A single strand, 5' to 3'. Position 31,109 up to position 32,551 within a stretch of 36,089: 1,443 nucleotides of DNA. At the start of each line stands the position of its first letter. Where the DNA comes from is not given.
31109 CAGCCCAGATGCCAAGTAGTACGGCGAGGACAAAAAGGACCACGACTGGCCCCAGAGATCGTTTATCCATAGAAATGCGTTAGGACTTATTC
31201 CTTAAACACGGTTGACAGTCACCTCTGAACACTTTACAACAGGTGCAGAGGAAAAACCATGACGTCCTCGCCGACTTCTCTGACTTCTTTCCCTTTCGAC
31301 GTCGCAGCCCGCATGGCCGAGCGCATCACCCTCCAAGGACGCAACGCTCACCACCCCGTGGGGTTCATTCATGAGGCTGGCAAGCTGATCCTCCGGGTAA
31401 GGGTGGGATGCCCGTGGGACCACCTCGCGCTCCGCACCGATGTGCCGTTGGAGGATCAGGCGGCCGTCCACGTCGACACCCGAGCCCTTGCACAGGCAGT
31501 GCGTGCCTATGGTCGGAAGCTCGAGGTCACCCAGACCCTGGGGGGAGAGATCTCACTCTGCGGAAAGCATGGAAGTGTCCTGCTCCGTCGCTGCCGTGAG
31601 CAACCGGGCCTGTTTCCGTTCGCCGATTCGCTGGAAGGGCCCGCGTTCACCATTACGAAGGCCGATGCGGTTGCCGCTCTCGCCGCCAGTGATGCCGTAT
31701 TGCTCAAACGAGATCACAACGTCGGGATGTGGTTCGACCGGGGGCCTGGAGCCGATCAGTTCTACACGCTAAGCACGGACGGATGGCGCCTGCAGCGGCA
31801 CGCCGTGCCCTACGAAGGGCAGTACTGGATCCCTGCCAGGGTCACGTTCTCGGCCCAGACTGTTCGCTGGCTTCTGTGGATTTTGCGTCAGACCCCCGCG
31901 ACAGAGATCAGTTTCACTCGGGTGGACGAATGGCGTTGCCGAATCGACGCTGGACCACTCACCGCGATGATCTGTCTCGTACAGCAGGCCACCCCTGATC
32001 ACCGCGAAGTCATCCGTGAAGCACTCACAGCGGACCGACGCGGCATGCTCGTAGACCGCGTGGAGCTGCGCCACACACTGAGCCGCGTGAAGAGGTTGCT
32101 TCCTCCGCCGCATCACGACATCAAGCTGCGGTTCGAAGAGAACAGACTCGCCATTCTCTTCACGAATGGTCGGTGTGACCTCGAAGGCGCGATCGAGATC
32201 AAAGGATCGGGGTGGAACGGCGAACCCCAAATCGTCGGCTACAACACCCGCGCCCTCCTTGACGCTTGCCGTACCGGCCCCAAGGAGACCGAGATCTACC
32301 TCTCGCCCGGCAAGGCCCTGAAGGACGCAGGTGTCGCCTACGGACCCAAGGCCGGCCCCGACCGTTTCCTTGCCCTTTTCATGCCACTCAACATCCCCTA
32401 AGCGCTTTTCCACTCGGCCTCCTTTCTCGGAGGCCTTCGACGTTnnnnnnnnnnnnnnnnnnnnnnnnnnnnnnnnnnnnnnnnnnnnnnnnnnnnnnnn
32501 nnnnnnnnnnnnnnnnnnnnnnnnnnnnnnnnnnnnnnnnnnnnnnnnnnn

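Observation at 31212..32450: Orphan, highly divergent beta-sliding-clamp-like gene away from any dnaA/recF/gyrB context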

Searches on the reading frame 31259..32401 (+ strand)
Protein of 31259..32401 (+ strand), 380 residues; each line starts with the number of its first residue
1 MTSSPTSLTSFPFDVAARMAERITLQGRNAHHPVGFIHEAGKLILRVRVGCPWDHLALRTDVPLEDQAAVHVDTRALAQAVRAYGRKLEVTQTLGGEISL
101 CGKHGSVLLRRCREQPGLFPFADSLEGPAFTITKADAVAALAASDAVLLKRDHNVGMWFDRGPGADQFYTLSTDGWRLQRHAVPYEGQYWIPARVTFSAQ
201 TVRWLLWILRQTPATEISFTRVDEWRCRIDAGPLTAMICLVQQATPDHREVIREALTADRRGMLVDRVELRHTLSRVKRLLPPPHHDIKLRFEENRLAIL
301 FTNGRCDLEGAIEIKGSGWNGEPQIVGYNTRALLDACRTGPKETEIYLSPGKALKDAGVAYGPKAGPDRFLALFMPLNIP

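Call 5: search_protein_families(library=pfam, proteins=[window:31259-32401:+], max_evalue=10)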
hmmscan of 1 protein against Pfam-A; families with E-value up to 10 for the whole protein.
window:31259-32401:+ (380 aa): 3 families
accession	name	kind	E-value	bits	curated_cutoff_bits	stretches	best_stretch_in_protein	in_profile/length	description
PF02768.20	DNA_pol3_beta_3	-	0.00089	19.5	27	1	263-339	12-86/121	DNA polymerase III beta subunit, C-terminal domain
PF21853.1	DUF6912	-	0.11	13.1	27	1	57-84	95-122/160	Family of unknown function (DUF6912)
PF13522.11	GATase_6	-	0.18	12.3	27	1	24-99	23-93/130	Glutamine amidotransferase domain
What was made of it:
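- On DnaN family as curated (Pfam PF00712/PF02767/PF02768; NCBIfam TIGR00663 equivalog): PF00712 and PF02767 are not reported (call 5).
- Checked: Only PF02768 matches, at E 9e-4, below its gathering score (call 5).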

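Call 6: search_protein_families(library=ncbifam, proteins=[window:31259-32401:+], max_evalue=10)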
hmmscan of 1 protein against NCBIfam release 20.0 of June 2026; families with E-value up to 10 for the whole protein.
window:31259-32401:+ (380 aa): 1 family
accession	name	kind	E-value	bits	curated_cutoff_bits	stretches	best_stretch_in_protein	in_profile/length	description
NF000094.1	354827590_fosA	exception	0.024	14.8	275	1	105-182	43-113/135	FosA family fosfomycin resistance glutathione transferase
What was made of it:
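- On DnaN family as curated (Pfam PF00712/PF02767/PF02768; NCBIfam TIGR00663 equivalog): No dnaN model is reported by NCBIfam even at E up to 10 (call 6).
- Checked: No dnaN model in NCBIfam matches (call 6).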

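Call 7: search_solved_structures(query=window:31259-32401:+, max_evalue=10, show_alignments=2)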
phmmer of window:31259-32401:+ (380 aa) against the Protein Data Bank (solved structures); distinct sequences matched with E-value up to 10: 6.
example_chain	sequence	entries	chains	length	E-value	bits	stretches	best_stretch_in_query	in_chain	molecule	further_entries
5wce_A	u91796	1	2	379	1.3e-05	27.6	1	164-343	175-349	DNA polymerase III subunit beta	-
6izo_A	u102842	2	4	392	1.4e-05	27.5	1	164-343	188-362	Beta sliding clamp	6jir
6deg_A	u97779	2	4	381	0.0011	21.2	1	221-338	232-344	Beta sliding clamp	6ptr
1vpk_A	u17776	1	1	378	0.002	20.4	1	172-338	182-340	DNA polymerase III, beta subunit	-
9e43_A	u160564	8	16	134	0.29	13.3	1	127-182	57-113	Glutathione transferase FosA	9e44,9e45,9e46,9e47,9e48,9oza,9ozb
1lqk_A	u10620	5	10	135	0.3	13.3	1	127-182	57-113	probable Fosfomycin Resistance Protein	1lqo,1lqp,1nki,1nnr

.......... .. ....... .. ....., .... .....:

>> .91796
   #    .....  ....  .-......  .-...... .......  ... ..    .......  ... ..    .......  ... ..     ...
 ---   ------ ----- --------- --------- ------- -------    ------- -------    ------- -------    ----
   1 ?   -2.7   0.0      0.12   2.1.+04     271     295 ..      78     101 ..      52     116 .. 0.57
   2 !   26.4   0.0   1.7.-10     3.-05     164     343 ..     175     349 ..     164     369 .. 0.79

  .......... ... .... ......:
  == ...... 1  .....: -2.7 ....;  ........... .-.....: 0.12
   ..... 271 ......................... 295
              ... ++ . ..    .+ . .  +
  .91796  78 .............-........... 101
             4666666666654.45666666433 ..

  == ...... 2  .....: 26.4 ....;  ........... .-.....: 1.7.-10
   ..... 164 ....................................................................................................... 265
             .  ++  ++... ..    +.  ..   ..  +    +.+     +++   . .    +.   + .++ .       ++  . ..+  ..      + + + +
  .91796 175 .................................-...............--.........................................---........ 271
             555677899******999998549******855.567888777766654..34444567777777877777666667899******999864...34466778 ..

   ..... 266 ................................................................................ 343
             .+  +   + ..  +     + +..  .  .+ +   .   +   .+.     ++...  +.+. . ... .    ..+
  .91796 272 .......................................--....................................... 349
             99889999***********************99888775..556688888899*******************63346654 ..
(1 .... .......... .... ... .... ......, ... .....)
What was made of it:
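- Checked: phmmer against PDB clamps gives E 1.3e-5 (call 7).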

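Call 10: find_homologous_proteins(query=window:31259-32401:+, max_evalue=0.001)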
Query window:31259-32401:+ (380 aa): 1 proteins with E <= 0.001 among 8000 candidates.
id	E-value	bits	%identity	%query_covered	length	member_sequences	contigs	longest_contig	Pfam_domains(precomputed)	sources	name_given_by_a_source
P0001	3.5e-260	881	100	100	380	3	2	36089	-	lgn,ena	-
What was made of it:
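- Tried and rejected: Word-indexed homologue search of the clamp: only itself (call 10).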

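Call 12: find_encoding_contigs(protein=P0001, flank=10000)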
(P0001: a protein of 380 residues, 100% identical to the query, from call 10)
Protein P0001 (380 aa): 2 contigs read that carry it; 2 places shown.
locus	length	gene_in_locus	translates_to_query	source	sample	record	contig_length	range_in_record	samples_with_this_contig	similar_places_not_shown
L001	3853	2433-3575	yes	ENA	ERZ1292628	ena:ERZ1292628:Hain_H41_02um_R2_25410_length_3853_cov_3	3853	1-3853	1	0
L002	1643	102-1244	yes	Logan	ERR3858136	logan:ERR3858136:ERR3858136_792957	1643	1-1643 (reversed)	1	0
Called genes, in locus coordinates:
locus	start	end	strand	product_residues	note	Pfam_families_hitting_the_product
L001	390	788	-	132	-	-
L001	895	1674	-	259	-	PF18914:DUF5666 (weak)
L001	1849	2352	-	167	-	-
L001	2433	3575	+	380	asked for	-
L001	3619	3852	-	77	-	?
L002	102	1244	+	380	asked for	-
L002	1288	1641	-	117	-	?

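Call 15: search_protein_representatives(protein=window:31259-32401:+)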
Query: 380 residues. Proteins with E-value up to 0.001 (for the whole library): 20; up to 1e-10: 1; up to 1e-30: 1. The best 20 are listed.
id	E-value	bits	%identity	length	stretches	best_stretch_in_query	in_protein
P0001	1.1e-260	880.5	100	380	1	1-380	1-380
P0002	2.3e-09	53.2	29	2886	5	129-232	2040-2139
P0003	1.0e-06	44.5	29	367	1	118-350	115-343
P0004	1.2e-06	44.2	28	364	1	124-338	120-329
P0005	1.9e-06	43.6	28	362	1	63-349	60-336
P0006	3.9e-06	42.5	28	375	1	102-378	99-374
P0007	4.3e-06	42.4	30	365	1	126-345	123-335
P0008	1.1e-05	41.1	29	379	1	153-380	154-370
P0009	3.0e-05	39.7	25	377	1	46-342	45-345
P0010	4.3e-05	39.1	28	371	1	166-351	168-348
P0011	6.6e-05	38.5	40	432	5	62-96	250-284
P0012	7.0e-05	38.4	27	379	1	56-379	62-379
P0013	7.0e-05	38.4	27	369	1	156-378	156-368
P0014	7.5e-05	38.3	28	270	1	161-377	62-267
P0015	1.1e-04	37.8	25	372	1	165-357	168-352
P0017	1.9e-04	37.0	26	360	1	44-379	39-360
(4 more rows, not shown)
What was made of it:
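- An exhaustive phmmer scan of 1.84 billion representatives finds nothing better than E 1e-6 and about 30% identity (call 15).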

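Call 16: search_protein_families(library=pfam, proteins=[P0002, P0003, P0004, P0005, P0006, P0008, P0009, P0011, P0012, P0017], max_evalue=0.001)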
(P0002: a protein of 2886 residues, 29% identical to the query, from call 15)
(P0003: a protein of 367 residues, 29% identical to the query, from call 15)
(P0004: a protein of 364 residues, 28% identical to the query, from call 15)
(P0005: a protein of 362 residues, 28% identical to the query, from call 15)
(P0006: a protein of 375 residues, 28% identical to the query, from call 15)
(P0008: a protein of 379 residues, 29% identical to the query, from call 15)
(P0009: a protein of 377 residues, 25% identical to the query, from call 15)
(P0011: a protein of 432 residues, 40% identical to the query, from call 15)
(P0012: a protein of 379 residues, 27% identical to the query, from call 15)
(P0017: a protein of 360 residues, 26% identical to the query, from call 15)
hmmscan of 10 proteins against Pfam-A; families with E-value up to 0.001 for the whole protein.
P0002 (2886 aa): 4 families
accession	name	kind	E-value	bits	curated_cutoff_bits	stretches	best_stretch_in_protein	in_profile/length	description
PF24068.1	TPD1_C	-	3.1e-39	133.3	27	0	666-695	15-44/98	Tapetum determinant 1, C-terminal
PF06422.18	PDR_CDR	-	1.3e-07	31.8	20.5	0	2740-2780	14-54/92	CDR ABC transporter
PF10989.13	DUF2808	-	8.5e-05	23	25.3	0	2103-2154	15-66/146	Protein of unknown function (DUF2808)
PF22352.2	K319L-like_PKD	-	0.00027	21.3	27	0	2291-2345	1-60/84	K319L-like, PKD domain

P0003 (367 aa): 3 families
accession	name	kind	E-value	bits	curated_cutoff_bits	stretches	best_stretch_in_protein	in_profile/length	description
PF00712.24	DNA_pol3_beta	-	2.4e-36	125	24.4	2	1-118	1-118/120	DNA polymerase III beta subunit, N-terminal domain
PF02767.21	DNA_pol3_beta_2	-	1.9e-33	115.6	27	1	130-244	2-116/116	DNA polymerase III beta subunit, central domain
PF02768.20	DNA_pol3_beta_3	-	7.3e-27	94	27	1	248-365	3-120/121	DNA polymerase III beta subunit, C-terminal domain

P0004 (364 aa): 3 families
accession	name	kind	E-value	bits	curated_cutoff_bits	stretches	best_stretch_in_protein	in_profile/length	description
PF02767.21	DNA_pol3_beta_2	-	1.9e-23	83.4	27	1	129-241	2-116/116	DNA polymerase III beta subunit, central domain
PF00712.24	DNA_pol3_beta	-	1.8e-15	57.6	24.4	1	1-116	1-117/120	DNA polymerase III beta subunit, N-terminal domain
PF02768.20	DNA_pol3_beta_3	-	3.2e-15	56.4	27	1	258-362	14-121/121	DNA polymerase III beta subunit, C-terminal domain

P0005 (362 aa): 3 families
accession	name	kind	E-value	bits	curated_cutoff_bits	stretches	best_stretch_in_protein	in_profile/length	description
PF02768.20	DNA_pol3_beta_3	-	2.7e-26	92.2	27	1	240-360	1-121/121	DNA polymerase III beta subunit, C-terminal domain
PF02767.21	DNA_pol3_beta_2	-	5.7e-18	65.7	27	1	128-238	2-116/116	DNA polymerase III beta subunit, central domain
PF00712.24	DNA_pol3_beta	-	3.7e-14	53.3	24.4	1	1-117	1-119/120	DNA polymerase III beta subunit, N-terminal domain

P0006 (375 aa): 3 families
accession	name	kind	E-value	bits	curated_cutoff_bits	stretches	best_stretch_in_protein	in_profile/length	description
PF02768.20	DNA_pol3_beta_3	-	2.7e-35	121.2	27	1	252-374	1-121/121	DNA polymerase III beta subunit, C-terminal domain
PF00712.24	DNA_pol3_beta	-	1.9e-28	99.5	24.4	1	1-120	1-120/120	DNA polymerase III beta subunit, N-terminal domain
PF02767.21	DNA_pol3_beta_2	-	9.6e-26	90.8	27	1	131-250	3-116/116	DNA polymerase III beta subunit, central domain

P0008 (379 aa): 3 families
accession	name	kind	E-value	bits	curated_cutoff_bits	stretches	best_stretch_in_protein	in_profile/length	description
PF00712.24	DNA_pol3_beta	-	3.3e-39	134.2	24.4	1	1-119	1-119/120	DNA polymerase III beta subunit, N-terminal domain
PF02768.20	DNA_pol3_beta_3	-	1.9e-30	105.6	27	1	247-366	1-119/121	DNA polymerase III beta subunit, C-terminal domain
PF02767.21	DNA_pol3_beta_2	-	2.2e-28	99.3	27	1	130-245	2-116/116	DNA polymerase III beta subunit, central domain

P0009 (377 aa): 3 families
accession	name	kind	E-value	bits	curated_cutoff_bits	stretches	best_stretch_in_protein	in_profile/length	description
PF02768.20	DNA_pol3_beta_3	-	1.8e-13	50.8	27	1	261-366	12-110/121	DNA polymerase III beta subunit, C-terminal domain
PF02767.21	DNA_pol3_beta_2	-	1e-08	35.9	27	1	152-248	18-116/116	DNA polymerase III beta subunit, central domain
PF00712.24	DNA_pol3_beta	-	0.00029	21.4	24.4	0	327-363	66-102/120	DNA polymerase III beta subunit, N-terminal domain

P0011 (432 aa): 19 families
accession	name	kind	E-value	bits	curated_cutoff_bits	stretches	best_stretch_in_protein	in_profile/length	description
PF13424.12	TPR_12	-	4.4e-32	110.5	30.1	3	171-234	8-76/77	Tetratricopeptide repeat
PF13374.12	TPR_10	-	5.4e-31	106.1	27.5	5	340-376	1-37/42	Tetratricopeptide repeat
PF07719.23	TPR_2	-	1e-29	100.6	27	0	133-165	1-33/34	Tetratricopeptide repeat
PF00515.34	TPR_1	-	5.5e-29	99.2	27.8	0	133-166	1-34/34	Tetratricopeptide repeat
PF13181.12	TPR_8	-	5.3e-20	70.3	25.7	0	136-165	4-33/34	Tetratricopeptide repeat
PF24885.1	TPR_NPHP3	-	8.3e-18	65.1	100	3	264-377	114-219/239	Nephrocystin-3 TPR domain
PF17874.7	TPR_MalT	-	3.9e-10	40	45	1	340-421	79-156/336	MalT-like TPR region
PF14559.12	TPR_19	-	1.2e-09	38.8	25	0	178-233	3-55/68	Tetratricopeptide repeat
PF13432.12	TPR_16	-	2e-08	34.9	32.7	0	175-232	6-60/65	Tetratricopeptide repeat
PF13428.12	TPR_14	-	6.3e-07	29.9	23.5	0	134-166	2-34/44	Tetratricopeptide repeat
PF02913.24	FAD-oxidase_C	-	2.3e-06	28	21.2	0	361-408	101-155/248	FAD linked oxidases, C-terminal domain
PF15059.11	Speriolin_C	-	3.4e-06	27.5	27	0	344-397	85-138/148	Speriolin C-terminus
PF10516.15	SHNi-TPR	-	4.5e-06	26.5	21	0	221-238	19-36/38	SHNi-TPR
PF13176.12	TPR_7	-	6.4e-06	26.3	27.9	0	176-198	9-31/36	Tetratricopeptide repeat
PF08355.17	EF_assoc_1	-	1.2e-05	25.3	29.1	0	292-327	33-63/72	EF hand associated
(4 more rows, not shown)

P0012 (379 aa): 3 families
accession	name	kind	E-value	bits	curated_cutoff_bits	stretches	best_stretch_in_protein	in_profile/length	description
PF02768.20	DNA_pol3_beta_3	-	2.5e-21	76.1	27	1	257-378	2-121/121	DNA polymerase III beta subunit, C-terminal domain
PF00712.24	DNA_pol3_beta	-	1.2e-13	51.7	24.4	1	5-125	1-117/120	DNA polymerase III beta subunit, N-terminal domain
PF02767.21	DNA_pol3_beta_2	-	7.9e-11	42.7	27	1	142-253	6-115/116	DNA polymerase III beta subunit, central domain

P0017 (360 aa): 3 families
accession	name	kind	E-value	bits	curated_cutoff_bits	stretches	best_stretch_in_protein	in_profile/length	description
PF02767.21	DNA_pol3_beta_2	-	1.2e-18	68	27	1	126-238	2-116/116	DNA polymerase III beta subunit, central domain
PF00712.24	DNA_pol3_beta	-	4.3e-14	53.1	24.4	1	5-114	7-117/120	DNA polymerase III beta subunit, N-terminal domain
PF02768.20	DNA_pol3_beta_3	-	2.3e-13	50.4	27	1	241-359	2-121/121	DNA polymerase III beta subunit, C-terminal domain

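Call 23: predict_structure(alignment_id=A1)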
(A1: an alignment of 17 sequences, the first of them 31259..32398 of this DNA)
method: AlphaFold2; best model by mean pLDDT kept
length: 380 residues; sequences in the alignment: 17
mean_pLDDT: 76.1   pTM: 0.78
mean pLDDT of the five models: 76.1, 75.3, 74.4, 74.3, 73.8
residues with pLDDT >= 90: 63; 70-90: 195; 50-70: 105; < 50: 17
segments of 3 or more residues with pLDDT < 50: 1-10, 377-380
pLDDT, mean of each block of 10 residues (from residue 1): 45 61 56 54 66 72 62 76 71 72 79 57 72 92 86 70 80 84 85 76 87 90 84 85 75 68 92 93 84 94 83 92 87 86 85 75 62 54
secondary structure, 60 per line:
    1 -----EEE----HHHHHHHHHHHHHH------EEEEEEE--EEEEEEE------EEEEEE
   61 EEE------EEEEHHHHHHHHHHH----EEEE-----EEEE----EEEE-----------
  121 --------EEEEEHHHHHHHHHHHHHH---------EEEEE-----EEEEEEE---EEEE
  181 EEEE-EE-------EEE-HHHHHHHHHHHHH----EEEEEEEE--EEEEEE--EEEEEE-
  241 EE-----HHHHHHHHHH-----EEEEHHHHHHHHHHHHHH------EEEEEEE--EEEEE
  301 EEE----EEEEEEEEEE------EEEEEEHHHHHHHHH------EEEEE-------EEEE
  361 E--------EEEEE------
elements in order: E6-8 H13-26 E33-39 E42-48 E55-63 E70-73 H74-84 E89-92 E98-101 E106-109 E129-133 H134-147 E157-161 E167-173 E177-184 E195-197 H199-211 E216-223 E226-231 E234-239 H248-257 E263-266 H267-280 E287-293 E296-303 E308-317 E324-329 H330-338 E345-349 E357-361 E370-374
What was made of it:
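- On Bacterial beta sliding clamp DnaN (superfamily level): The AF2 model has pLDDT 76 and pTM 0.78 (call 23).
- AF2 model with pLDDT 76 and pTM 0.78, showing the repeated strand-helix pattern of three clamp domains (call 23). AF2 predicts a compact three-domain fold (call 23).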

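Call 25: search_protein_families(library=phrogs, proteins=[window:31259-32401:+], max_evalue=0.01)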
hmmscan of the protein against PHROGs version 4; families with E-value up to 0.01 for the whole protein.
window:31259-32401:+ (380 aa): 0 families

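Call 26: search_protein_families(library=padloc, proteins=[window:31259-32401:+], max_evalue=0.01)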
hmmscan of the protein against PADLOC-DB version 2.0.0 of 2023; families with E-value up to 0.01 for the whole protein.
window:31259-32401:+ (380 aa): 0 families

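Call 27: fold_search(model_id=the predicted structure, library=pdb)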
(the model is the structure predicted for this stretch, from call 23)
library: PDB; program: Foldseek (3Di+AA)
matches with E <= 10: 1167; with E <= 0.001: 517
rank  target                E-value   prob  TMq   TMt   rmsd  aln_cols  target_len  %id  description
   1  4tsz_F                1.9e-24  1.00  0.79  0.82   3.8       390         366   17  Crystal structure of DNA polymerase sliding clamp from Pseudomonas aeruginosa with ligand (released 2014-09-10)
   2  4tsz_A                3.1e-24  1.00  0.78  0.81   3.8       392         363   17  Crystal structure of DNA polymerase sliding clamp from Pseudomonas aeruginosa with ligand (released 2014-09-10)
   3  6djk_A                8.2e-24  1.00  0.79  0.79   4.0       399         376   16  Structure of DNA polymerase III subunit beta from Rickettsia typhi in complex with a natural product (released 2019-05-29)
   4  6d46                  8.2e-24  1.00  0.77  0.78   4.2       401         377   15  Crystal structure of a DNA polymerase III subunit beta DnaN sliding clamp from Rickettsia typhi str. Wilmington (released 2018-05-02)
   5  7azl_D                8.7e-24  1.00  0.76  0.81   4.0       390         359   16  DNA polymerase sliding clamp from Escherichia coli with peptide 38 bound (released 2021-12-01)
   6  6dm6_A                1.1e-23  1.00  0.81  0.81   3.6       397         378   15  Structure of DNA polymerase III subunit beta from Rickettsia conorii in complex with a natural product (released 2019-06-12)
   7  6ptr_A                1.1e-23  1.00  0.79  0.81   3.6       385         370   17  Crystal structure of a DnaN sliding clamp (DNA polymerase III subunit beta) from Bartonella birtlesii bound to griseli (released 2019-08-07)
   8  6ptr_B                1.2e-23  1.00  0.80  0.81   3.6       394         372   19  Crystal structure of a DnaN sliding clamp (DNA polymerase III subunit beta) from Bartonella birtlesii bound to griseli (released 2019-08-07)
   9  3q4j_B                1.3e-23  1.00  0.78  0.82   3.8       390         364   17  Structure of a small peptide ligand bound to E.coli DNA sliding clamp (released 2011-12-28)
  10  7azf_A                1.6e-23  1.00  0.78  0.80   3.9       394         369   16  DNA polymerase sliding clamp from Escherichia coli with peptide 8 bound (released 2021-12-01)
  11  6man_A                1.6e-23  1.00  0.78  0.78   4.1       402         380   16  Crystal structure of a DnaN sliding clamp DNA polymerase III subunit beta from Rickettsia bellii RML369-C (released 2018-09-05)
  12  6dm6_B                1.7e-23  1.00  0.80  0.80   3.8       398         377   15  Structure of DNA polymerase III subunit beta from Rickettsia conorii in complex with a natural product (released 2019-06-12)
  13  6ptv_D                1.8e-23  1.00  0.79  0.79   3.8       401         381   16  Crystal structure of a DnaN sliding clamp (DNA polymerase III subunit beta) from Rickettsia rickettsii bound to grisel (released 2019-08-07)
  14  6dlk_B                2.1e-23  1.00  0.77  0.78   4.2       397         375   16  Crystal structure of DNA polymerase III subunit beta from Rickettsia rickettsii (released 2018-10-03)
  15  7azc_D                2.2e-23  1.00  0.79  0.82   3.8       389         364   17  DNA polymerase sliding clamp from Escherichia coli with peptide 22 bound (released 2021-12-01)
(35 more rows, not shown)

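Call 32: find_related_loci(query=window:31259-32398:+, collection=genome_contigs, flank=10000)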
Query window:31259-32398:+ (380 aa) in genome_contigs; peptide patterns used: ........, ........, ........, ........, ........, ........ (x = any residue, [..] = any of these).
164 stretches matched a pattern, but none encodes a relative of the query by tblastn (E <= 1e-3).

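Call 33: find_related_loci(query=window:31259-32398:+, collection=viral_contigs, flank=10000)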
Query window:31259-32398:+ (380 aa) in viral_contigs; peptide patterns used: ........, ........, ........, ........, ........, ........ (x = any residue, [..] = any of these).
2 stretches matched a pattern, but none encodes a relative of the query by tblastn (E <= 1e-3).
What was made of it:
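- On Phage- or plasmid-encoded beta clamp: No IMG/VR relative (call 33).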

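Call 34: find_related_loci(query=window:31259-32398:+, collection=metagenome_contigs, flank=10000)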
Query window:31259-32398:+ (380 aa) in metagenome_contigs; peptide patterns used: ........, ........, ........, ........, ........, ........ (x = any residue, [..] = any of these).
219 stretches matched a pattern, but none encodes a relative of the query by tblastn (E <= 1e-3).
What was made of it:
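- No relatives turn up in genome, viral or metagenome contig scans (calls 32-34).
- Tried and rejected: Scans of genome, viral and metagenome contigs with the clamp: pattern hits, but no tblastn-confirmed relative (calls 32-34).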
